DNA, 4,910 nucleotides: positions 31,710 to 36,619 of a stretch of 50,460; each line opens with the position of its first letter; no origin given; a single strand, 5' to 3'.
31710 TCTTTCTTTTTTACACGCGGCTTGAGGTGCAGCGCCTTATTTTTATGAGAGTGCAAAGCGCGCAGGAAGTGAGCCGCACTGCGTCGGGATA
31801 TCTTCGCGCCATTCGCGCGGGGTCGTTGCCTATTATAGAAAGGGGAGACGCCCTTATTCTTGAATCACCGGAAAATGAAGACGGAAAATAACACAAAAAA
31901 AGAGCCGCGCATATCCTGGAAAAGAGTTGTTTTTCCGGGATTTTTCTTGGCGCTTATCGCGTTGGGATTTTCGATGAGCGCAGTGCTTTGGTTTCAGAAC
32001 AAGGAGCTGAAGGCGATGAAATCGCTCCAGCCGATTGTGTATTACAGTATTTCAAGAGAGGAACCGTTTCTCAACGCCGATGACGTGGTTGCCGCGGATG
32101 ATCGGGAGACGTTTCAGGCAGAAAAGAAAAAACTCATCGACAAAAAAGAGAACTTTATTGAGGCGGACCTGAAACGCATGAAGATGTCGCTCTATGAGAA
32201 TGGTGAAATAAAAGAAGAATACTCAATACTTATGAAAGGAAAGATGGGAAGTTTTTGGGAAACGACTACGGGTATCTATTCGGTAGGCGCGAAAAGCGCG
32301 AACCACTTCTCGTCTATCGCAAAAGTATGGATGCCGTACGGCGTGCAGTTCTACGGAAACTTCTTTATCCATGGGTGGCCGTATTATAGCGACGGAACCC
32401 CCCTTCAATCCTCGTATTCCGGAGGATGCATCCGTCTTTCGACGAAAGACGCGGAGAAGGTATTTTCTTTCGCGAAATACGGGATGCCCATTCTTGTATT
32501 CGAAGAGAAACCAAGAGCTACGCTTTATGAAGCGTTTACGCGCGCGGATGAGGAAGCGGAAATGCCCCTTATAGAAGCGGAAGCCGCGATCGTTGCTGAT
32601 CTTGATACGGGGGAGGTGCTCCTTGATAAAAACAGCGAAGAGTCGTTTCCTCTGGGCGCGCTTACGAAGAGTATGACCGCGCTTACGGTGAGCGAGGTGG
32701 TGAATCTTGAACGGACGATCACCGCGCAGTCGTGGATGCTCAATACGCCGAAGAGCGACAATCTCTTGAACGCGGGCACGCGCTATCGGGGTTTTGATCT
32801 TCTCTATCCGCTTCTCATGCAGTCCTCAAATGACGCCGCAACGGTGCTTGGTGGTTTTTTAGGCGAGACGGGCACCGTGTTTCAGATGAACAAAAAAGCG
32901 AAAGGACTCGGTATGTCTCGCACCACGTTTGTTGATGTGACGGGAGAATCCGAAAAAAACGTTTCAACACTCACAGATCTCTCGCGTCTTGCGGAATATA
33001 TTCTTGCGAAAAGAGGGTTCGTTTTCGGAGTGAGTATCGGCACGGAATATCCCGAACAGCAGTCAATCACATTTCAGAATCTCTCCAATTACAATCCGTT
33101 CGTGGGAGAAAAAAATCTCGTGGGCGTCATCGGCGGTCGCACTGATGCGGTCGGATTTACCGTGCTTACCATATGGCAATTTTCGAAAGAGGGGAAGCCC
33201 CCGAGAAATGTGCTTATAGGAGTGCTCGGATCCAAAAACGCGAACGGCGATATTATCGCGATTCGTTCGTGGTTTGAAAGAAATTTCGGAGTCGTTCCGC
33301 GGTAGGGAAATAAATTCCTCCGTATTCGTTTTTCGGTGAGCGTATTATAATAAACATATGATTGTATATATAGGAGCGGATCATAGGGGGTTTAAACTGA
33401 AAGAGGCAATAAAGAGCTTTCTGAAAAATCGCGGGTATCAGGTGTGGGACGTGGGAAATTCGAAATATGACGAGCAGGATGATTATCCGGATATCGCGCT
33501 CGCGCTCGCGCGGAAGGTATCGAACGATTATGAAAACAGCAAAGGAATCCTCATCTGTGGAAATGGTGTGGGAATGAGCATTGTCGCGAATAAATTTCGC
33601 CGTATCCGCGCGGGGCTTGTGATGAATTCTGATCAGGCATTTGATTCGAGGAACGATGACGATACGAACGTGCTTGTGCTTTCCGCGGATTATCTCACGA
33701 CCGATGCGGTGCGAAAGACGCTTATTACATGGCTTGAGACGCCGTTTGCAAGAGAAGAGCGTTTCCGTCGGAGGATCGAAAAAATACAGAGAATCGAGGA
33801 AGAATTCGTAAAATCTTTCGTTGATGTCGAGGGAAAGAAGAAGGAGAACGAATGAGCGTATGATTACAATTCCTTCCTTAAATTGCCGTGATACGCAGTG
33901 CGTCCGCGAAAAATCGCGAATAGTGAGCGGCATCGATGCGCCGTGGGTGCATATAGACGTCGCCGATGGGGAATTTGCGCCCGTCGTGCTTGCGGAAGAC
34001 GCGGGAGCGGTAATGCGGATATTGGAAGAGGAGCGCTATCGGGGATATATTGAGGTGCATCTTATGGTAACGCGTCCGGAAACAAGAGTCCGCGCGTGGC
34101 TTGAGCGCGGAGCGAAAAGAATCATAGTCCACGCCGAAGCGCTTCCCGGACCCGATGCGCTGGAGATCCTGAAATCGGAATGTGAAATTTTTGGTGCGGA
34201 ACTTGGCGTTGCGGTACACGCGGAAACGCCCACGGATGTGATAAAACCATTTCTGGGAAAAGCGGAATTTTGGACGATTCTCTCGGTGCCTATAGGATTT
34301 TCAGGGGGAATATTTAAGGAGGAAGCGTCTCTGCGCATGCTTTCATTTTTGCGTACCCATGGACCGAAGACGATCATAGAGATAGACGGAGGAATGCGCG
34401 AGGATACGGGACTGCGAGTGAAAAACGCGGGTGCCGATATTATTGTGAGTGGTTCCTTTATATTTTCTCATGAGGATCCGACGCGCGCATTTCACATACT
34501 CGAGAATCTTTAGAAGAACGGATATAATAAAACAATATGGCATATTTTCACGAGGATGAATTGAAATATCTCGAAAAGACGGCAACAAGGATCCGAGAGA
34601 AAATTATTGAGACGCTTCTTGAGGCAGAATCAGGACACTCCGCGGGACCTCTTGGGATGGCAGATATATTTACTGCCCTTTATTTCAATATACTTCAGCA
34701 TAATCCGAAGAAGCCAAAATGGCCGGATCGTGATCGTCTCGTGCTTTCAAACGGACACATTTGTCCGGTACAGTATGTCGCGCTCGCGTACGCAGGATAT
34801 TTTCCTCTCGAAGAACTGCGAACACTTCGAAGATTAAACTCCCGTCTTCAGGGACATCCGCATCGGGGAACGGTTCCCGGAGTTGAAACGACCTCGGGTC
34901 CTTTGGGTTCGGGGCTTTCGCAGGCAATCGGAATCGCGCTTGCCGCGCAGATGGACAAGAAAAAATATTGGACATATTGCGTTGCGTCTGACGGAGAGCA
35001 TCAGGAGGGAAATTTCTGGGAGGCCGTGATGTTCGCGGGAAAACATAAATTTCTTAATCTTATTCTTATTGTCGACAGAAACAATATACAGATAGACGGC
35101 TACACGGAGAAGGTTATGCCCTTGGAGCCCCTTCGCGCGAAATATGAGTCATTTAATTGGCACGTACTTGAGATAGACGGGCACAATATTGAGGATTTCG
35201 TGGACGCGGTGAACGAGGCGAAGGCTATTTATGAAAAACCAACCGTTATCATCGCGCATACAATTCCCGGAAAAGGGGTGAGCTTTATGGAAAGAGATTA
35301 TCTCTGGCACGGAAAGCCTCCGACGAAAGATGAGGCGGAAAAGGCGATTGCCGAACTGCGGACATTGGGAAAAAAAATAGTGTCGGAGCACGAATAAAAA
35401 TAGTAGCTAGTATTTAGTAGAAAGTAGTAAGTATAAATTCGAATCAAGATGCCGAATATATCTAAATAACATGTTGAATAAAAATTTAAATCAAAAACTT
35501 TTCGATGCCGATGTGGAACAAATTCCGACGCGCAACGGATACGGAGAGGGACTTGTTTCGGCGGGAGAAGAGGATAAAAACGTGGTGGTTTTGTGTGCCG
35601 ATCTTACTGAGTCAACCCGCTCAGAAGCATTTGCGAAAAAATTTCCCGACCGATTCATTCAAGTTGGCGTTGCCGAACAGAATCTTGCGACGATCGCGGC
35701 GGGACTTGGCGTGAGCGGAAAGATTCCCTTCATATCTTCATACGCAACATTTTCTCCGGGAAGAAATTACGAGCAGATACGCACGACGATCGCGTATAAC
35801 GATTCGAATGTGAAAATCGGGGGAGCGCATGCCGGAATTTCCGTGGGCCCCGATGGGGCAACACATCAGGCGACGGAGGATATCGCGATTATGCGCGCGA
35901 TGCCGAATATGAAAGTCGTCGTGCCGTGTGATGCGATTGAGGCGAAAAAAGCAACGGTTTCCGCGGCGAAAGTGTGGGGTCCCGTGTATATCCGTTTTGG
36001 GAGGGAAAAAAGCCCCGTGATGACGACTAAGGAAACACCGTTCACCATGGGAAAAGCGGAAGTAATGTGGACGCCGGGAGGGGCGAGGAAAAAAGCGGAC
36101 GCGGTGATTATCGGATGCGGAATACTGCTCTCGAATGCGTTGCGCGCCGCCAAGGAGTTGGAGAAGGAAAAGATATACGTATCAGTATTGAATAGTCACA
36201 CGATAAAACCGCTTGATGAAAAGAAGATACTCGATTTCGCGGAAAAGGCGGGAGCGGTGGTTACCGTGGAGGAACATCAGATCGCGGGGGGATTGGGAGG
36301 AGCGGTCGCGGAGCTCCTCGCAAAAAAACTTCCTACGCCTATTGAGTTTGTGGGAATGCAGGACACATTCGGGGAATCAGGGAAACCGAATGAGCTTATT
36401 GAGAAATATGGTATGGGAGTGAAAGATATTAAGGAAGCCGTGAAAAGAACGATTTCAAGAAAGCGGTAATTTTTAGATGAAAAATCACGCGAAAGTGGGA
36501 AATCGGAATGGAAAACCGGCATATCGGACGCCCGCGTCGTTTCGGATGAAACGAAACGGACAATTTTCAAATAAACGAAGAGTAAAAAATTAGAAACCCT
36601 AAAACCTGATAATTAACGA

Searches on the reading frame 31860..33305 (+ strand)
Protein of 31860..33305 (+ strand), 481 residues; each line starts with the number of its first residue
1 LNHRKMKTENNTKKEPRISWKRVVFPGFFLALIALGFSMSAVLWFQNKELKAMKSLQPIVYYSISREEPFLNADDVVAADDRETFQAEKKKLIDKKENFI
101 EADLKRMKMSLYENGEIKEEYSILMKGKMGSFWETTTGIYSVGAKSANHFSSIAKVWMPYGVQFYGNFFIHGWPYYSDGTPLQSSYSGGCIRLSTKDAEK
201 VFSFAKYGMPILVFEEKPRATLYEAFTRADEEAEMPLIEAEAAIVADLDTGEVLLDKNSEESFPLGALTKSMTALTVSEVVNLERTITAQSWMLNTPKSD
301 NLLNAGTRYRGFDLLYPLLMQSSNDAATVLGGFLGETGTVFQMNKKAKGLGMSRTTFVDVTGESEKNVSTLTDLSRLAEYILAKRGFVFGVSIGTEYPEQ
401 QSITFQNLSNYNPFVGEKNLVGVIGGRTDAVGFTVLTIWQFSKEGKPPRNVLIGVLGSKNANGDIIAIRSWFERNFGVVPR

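Call 73: search_protein_families(library=pfam, proteins=[window:31860-33305:+], max_evalue=0.00001)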
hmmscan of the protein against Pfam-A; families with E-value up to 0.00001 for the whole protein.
window:31860-33305:+ (481 aa): 2 families
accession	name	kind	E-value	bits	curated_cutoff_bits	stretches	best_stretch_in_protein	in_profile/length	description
PF00768.25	Peptidase_S11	-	2.1e-24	86.8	27.6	1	233-434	5-218/239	D-alanyl-D-alanine carboxypeptidase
PF03734.19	YkuD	-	8.1e-14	52.9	23.4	1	98-213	2-146/146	L,D-transpeptidase catalytic domain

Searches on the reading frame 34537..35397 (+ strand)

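Call 73: search_protein_families(library=pfam, proteins=[window:34537-35397:+], max_evalue=0.00001)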
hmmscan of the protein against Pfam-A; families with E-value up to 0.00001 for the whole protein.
window:34537-35397:+ (286 aa): 3 families
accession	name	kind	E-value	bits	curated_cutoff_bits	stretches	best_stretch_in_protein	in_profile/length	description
PF00456.26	Transketolase_N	-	5.9e-63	213.3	22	1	15-269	5-270/334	Transketolase, thiamine diphosphate binding domain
PF13292.11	DXP_synthase_N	-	1.3e-12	48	21.2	1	10-187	16-176/274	1-deoxy-D-xylulose-5-phosphate synthase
PF00676.26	E1_dh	-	3.7e-09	36.4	22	1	115-230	95-209/300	Dehydrogenase E1 component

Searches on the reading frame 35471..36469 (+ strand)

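Call 73: search_protein_families(library=pfam, proteins=[window:35471-36469:+], max_evalue=0.00001)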
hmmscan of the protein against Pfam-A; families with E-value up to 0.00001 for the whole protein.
window:35471-36469:+ (332 aa): 3 families
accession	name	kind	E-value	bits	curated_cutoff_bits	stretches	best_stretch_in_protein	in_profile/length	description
PF02779.29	Transket_pyr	-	7.9e-42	143.3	27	1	17-180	2-171/174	Transketolase, pyrimidine binding domain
PF02780.25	Transketolase_C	-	1.7e-27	96.3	25.9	1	206-320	7-124/124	Transketolase, C-terminal domain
PF22613.1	Transketolase_C_1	-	2.1e-06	28.3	27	1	207-315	10-112/113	Transketolase-like TK C-terminal domain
